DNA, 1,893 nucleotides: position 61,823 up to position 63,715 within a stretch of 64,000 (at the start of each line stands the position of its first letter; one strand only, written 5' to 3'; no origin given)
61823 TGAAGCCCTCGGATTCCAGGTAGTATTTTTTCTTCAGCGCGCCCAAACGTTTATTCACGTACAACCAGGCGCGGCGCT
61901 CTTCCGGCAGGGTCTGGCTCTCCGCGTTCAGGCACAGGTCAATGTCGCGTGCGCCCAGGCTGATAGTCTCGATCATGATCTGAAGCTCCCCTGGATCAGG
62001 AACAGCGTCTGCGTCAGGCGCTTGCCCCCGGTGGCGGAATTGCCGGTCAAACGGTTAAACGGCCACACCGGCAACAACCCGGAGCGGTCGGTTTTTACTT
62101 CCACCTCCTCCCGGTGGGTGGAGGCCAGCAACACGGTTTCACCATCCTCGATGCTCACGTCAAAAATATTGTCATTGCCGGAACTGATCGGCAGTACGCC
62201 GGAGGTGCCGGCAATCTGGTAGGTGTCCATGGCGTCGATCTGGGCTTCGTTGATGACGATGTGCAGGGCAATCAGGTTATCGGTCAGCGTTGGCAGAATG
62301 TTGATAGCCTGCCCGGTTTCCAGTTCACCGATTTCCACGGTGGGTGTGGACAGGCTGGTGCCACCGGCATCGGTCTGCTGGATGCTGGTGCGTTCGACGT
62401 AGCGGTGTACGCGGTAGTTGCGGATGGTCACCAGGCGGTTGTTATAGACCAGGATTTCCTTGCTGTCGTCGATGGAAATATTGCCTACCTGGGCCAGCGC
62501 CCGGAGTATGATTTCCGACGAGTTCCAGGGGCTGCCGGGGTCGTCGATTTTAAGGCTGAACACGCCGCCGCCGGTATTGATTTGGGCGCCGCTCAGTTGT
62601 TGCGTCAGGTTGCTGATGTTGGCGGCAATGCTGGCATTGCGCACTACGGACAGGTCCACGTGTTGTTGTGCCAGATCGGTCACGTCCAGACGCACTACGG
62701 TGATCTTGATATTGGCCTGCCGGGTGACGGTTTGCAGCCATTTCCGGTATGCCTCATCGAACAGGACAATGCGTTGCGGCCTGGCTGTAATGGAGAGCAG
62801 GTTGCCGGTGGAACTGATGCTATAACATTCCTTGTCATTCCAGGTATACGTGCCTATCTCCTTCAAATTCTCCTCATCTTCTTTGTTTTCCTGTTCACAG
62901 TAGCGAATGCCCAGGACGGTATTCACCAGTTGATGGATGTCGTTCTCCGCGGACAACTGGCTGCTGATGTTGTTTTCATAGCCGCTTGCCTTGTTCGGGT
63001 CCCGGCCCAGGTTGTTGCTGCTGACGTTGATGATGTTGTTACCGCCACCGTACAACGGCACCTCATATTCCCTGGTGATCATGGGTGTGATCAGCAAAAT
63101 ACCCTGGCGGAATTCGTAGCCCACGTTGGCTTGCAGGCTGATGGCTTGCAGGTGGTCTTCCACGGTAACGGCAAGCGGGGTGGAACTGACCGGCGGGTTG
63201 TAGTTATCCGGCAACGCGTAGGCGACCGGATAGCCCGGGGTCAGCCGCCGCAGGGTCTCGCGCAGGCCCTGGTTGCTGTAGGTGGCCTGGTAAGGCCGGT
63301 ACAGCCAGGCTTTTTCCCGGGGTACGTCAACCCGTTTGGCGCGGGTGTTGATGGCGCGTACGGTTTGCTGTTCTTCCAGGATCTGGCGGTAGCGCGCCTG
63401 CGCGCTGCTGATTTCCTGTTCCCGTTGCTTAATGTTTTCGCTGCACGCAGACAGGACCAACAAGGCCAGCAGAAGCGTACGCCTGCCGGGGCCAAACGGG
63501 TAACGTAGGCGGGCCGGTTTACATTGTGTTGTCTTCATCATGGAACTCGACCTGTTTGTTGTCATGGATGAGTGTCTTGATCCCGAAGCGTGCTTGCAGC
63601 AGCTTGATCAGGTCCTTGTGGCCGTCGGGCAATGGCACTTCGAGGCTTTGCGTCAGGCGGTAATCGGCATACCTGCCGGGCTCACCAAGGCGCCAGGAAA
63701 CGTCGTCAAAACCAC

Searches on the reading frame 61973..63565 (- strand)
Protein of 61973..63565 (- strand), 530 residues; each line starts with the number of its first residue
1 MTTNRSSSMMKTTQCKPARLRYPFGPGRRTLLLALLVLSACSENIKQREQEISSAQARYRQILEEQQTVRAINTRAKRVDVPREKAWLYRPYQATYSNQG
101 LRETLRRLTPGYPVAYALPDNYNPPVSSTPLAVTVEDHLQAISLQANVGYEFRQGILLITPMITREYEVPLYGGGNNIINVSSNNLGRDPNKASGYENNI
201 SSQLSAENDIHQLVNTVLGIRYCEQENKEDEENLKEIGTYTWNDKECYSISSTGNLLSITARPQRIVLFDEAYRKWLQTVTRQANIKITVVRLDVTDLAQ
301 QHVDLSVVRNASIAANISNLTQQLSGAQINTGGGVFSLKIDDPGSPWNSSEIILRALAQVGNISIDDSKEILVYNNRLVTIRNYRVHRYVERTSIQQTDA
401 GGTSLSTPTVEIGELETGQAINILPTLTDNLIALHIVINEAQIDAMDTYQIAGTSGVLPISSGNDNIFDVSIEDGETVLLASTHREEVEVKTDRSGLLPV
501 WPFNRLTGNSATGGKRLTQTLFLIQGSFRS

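Call 7: search_protein_families(library=pfam, proteins=[window:61973-63565:-], max_evalue=1)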
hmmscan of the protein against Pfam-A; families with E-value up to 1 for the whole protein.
window:61973-63565:- (530 aa): 2 families
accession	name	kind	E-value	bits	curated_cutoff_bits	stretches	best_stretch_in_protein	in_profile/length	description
PF22007.2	DUF6930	-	0.12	13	27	1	260-295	78-114/123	Domain of unknown function (DUF6930)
PF03032.20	FSAP_sig_propep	-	0.47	11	27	0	223-235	21-32/46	Frog skin active peptide family signal and propeptide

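Call 8: search_protein_families(library=ncbifam, proteins=[window:61973-63565:-], max_evalue=1)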
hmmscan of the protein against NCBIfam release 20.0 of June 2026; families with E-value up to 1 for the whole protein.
window:61973-63565:- (530 aa): 4 families
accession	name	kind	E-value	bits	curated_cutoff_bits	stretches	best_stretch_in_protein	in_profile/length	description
TIGR02520.1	pilus_B_mal_scr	equivalog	6.9e-14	51.3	287.65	1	145-497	141-484/513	PilN family type IVB pilus formation outer membrane protein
TIGR02519.1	pilus_MshL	equivalog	2.4e-13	49.7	250.2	1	248-480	1-241/290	pilus (MSHA type) biogenesis protein MshL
NF002838.1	PRK03065.1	equivalog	0.14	12.2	155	1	27-96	9-75/147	histidine utilization transcription antiterminator HutP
NF052612.1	sll0565_fam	equivalog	0.79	10.1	50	0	42-82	4-44/106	sll0565 family protein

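Call 60: find_related_loci(query=window:61973-63565:-, collection=metagenome_contigs, flank=10000)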
Query window:61973-63565:- (530 aa) in metagenome_contigs; peptide patterns used: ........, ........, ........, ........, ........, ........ (x = any residue, [..] = any of these).
99 stretches matched a pattern; 1 encode a relative of the query (tblastn E <= 1e-3); 1 distinct loci.
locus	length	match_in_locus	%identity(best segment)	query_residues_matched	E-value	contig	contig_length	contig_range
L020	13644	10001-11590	99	1-530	0e+0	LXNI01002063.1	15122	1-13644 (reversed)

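Call 62: search_protein_families(library=pfam, proteins=[L020:28-576:+, L020:588-1103:+, L020:1116-1646:+, L020:1852-4359:+, L020:4356-5204:+, L020:5208-6194:+, L020:6199-6939:+, L020:6908-7738:+, L020:7754-9112:+, L020:9073-10047:+], max_evalue=0.01)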
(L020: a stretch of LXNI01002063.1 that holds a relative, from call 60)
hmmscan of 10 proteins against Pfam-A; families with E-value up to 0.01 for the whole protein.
L020:28-576:+ (182 aa): 4 families
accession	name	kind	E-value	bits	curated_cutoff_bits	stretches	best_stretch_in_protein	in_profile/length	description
PF13561.12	adh_short_C2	-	4.7e-42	144.6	27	1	1-162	75-236/236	Enoyl-(Acyl carrier protein) reductase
PF00106.31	adh_short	-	1.2e-27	97.2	26.6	1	1-110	81-189/195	short chain dehydrogenase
PF23441.1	SDR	-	4.3e-08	33.3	27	1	27-162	121-256/258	SDR-like rossmann domain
PF08659.16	KR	-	0.0088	16.4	22.6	0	2-83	86-162/180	KR domain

L020:588-1103:+ (171 aa): 4 families
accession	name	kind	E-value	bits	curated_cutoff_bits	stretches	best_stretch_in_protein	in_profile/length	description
PF14437.12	MafB19-deam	-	3.5e-35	121.4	27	1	25-170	3-142/142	MafB19-like deaminase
PF00383.29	dCMP_cyt_deam_1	-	2.3e-29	101.7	25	1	24-122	3-101/102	Cytidine and deoxycytidylate deaminase zinc-binding region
PF14439.12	Bd3614-deam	-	5.3e-07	30.1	38.5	1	68-126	30-93/113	Bd3614-like deaminase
PF18750.7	SNAD4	-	0.0035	17.8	27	1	68-112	26-72/130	Secreted Novel AID/APOBEC-like Deaminase 4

L020:1116-1646:+ (176 aa): 1 family
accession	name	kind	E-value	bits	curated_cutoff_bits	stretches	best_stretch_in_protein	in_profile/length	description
PF02464.23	CinA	-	8.7e-57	191.5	23.5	1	8-159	3-153/155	Competence-damaged protein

L020:1852-4359:+ (835 aa): 1 family
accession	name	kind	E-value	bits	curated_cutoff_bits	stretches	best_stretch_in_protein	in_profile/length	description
PF03135.19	CagE_TrbE_VirB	-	6.9e-05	23.3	21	0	341-403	135-197/204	CagE, TrbE, VirB family, component of type IV transporter system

L020:4356-5204:+ (282 aa): 0 families

L020:5208-6194:+ (328 aa): 1 family
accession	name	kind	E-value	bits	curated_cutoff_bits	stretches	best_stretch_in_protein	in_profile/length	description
PF04610.19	TrbL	-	1.2e-08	35.4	25.9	1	78-294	22-209/215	TrbL/VirB6 plasmid conjugal transfer protein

L020:6199-6939:+ (246 aa): 1 family
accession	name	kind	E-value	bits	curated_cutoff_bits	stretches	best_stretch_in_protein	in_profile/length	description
PF04335.19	VirB8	-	2e-06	28.2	23.2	1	26-237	12-206/213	VirB8 protein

L020:6908-7738:+ (276 aa): 1 family
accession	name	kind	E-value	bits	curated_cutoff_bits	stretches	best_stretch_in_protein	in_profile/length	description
PF03524.21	CagX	-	4e-18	66.4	34.2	1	31-270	4-197/198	Conjugal transfer protein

L020:7754-9112:+ (452 aa): 1 family
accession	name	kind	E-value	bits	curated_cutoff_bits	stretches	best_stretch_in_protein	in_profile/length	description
PF03743.19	TrbI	-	1.5e-22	80.8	35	1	260-436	3-186/188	Bacterial conjugation TrbI-like protein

L020:9073-10047:+ (324 aa): 0 families

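Call 81: search_protein_families(library=phrogs, proteins=[L020:9073-10047:+, L020:4356-5204:+], max_evalue=0.01)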
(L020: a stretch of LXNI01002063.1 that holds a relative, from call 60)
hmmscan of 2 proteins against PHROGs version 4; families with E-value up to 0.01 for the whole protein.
L020:9073-10047:+ (324 aa): 0 families

L020:4356-5204:+ (282 aa): 1 family
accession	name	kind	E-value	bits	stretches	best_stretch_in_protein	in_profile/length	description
phrog_11220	-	unknown function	0.0023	19.1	1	182-264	17-98/121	-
